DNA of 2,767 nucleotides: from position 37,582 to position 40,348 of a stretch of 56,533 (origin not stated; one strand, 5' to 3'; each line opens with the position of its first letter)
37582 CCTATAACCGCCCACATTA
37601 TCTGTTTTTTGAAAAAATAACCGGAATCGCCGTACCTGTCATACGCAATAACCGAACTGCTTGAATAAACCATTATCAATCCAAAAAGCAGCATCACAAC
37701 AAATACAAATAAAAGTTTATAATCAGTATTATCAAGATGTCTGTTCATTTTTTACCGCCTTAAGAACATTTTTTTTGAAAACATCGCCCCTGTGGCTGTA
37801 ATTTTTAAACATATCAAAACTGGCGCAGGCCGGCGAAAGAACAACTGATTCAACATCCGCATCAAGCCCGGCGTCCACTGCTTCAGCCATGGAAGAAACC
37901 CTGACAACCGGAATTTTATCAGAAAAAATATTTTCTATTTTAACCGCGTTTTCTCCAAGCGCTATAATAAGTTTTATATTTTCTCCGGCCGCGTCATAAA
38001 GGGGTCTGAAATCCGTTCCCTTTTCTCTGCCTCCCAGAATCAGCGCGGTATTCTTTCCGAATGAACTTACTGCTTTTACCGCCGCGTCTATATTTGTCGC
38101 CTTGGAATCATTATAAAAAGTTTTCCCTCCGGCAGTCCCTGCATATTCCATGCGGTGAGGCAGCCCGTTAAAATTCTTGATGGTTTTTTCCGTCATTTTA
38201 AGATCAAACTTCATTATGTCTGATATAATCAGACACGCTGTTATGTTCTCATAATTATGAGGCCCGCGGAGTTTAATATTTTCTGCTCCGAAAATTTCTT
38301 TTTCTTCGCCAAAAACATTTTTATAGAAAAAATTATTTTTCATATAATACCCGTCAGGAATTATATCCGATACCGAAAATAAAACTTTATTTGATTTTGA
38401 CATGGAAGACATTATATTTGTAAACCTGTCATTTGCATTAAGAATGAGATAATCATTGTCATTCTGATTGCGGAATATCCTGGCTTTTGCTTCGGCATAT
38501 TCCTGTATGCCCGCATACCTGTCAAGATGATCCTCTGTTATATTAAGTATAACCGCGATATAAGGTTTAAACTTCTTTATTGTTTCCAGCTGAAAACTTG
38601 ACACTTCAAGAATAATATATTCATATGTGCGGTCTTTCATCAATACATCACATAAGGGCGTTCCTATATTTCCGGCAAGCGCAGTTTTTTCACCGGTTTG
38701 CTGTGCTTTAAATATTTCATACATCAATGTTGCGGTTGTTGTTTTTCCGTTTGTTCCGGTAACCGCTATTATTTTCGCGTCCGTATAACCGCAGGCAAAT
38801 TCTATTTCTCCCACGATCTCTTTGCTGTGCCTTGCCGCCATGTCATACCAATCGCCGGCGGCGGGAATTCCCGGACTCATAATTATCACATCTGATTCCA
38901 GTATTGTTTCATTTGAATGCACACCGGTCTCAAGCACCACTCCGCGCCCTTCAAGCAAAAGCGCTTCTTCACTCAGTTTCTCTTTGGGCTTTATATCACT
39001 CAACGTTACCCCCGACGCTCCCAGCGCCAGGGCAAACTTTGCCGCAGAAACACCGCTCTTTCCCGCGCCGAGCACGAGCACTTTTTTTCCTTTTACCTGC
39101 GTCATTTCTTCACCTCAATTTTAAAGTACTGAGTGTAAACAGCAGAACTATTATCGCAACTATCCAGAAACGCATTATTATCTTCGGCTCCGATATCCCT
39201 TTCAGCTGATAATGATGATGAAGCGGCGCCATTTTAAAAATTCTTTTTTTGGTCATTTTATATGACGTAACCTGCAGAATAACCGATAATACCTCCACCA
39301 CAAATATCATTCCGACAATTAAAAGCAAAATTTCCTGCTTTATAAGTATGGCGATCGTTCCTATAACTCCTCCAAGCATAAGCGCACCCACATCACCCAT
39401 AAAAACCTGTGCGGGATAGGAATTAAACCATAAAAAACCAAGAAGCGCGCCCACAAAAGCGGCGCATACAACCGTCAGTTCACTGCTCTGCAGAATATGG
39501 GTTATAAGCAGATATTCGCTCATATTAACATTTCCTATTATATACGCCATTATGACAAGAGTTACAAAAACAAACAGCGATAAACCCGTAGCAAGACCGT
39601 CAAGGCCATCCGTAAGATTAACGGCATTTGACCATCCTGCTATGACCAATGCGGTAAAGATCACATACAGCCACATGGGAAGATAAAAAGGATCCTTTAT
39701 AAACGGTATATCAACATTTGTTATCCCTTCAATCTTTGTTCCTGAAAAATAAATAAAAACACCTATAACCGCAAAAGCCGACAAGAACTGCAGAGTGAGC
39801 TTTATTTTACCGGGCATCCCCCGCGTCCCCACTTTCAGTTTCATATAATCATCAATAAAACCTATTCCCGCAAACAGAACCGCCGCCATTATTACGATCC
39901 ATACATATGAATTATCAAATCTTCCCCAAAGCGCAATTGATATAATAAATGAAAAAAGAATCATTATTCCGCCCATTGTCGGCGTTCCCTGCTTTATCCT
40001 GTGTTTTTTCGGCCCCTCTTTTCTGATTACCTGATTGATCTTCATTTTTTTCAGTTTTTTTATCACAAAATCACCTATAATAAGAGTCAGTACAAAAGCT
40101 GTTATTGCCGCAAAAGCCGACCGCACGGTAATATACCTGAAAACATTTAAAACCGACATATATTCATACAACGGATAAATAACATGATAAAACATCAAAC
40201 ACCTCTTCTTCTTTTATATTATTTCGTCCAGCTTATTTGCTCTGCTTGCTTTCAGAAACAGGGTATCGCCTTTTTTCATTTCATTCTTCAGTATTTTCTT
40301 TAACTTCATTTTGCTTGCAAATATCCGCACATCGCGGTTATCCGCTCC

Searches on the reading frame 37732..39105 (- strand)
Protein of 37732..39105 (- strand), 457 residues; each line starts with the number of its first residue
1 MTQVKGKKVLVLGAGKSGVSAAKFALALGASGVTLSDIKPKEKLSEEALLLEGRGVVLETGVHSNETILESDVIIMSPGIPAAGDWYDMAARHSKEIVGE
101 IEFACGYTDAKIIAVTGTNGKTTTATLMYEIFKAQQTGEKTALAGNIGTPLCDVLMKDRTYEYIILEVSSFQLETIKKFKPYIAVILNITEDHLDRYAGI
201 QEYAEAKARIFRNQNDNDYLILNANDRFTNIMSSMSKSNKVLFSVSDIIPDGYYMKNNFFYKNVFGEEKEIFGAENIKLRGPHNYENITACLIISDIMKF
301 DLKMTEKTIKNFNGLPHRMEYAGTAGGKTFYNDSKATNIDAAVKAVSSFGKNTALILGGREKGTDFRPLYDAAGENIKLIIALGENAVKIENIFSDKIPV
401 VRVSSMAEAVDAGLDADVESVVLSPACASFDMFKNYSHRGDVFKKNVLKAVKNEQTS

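Call 66: search_protein_families(library=pfam, proteins=[window:37732-39105:-], max_evalue=0.00001)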
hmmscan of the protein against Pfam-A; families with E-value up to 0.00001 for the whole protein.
window:37732-39105:- (457 aa): 4 families
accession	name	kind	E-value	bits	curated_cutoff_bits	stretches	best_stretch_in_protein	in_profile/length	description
PF08245.18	Mur_ligase_M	-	8.8e-36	124.2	24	1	115-293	1-198/200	Mur ligase middle domain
PF02875.26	Mur_ligase_C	-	9.2e-10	39.9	28.4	1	317-422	1-121/127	Mur ligase, glutamate ligase domain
PF21799.2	MurD-like_N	-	1.1e-08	35.7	27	1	7-99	1-88/88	Mur ligase MurD-like, N-terminal domain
PF01262.27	AlaDh_PNT_C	-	2.3e-06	27.6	23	1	4-82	26-104/214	Alanine dehydrogenase/PNT, C-terminal domain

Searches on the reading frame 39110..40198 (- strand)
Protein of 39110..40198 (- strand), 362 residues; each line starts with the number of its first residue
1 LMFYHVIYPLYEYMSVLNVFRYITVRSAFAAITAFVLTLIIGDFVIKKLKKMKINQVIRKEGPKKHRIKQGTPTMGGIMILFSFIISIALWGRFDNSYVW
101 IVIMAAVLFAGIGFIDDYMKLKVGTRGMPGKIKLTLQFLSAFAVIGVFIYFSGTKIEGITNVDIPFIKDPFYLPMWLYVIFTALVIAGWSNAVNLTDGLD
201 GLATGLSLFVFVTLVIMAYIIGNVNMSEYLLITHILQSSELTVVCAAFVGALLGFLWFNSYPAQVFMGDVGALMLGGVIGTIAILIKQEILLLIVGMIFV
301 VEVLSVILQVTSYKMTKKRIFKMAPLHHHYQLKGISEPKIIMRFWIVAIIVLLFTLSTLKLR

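Call 66: search_protein_families(library=pfam, proteins=[window:39110-40198:-], max_evalue=0.00001)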
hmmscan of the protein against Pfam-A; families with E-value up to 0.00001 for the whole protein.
window:39110-40198:- (362 aa): 2 families
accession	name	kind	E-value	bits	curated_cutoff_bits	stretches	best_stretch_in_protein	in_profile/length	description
PF00953.26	Glycos_transf_4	-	4.3e-37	128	27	1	100-286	2-159/160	Glycosyl transferase family 4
PF10555.14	MraY_sig1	-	7.6e-06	25.6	20.1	0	69-81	1-13/13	Phospho-N-acetylmuramoyl-pentapeptide-transferase signature 1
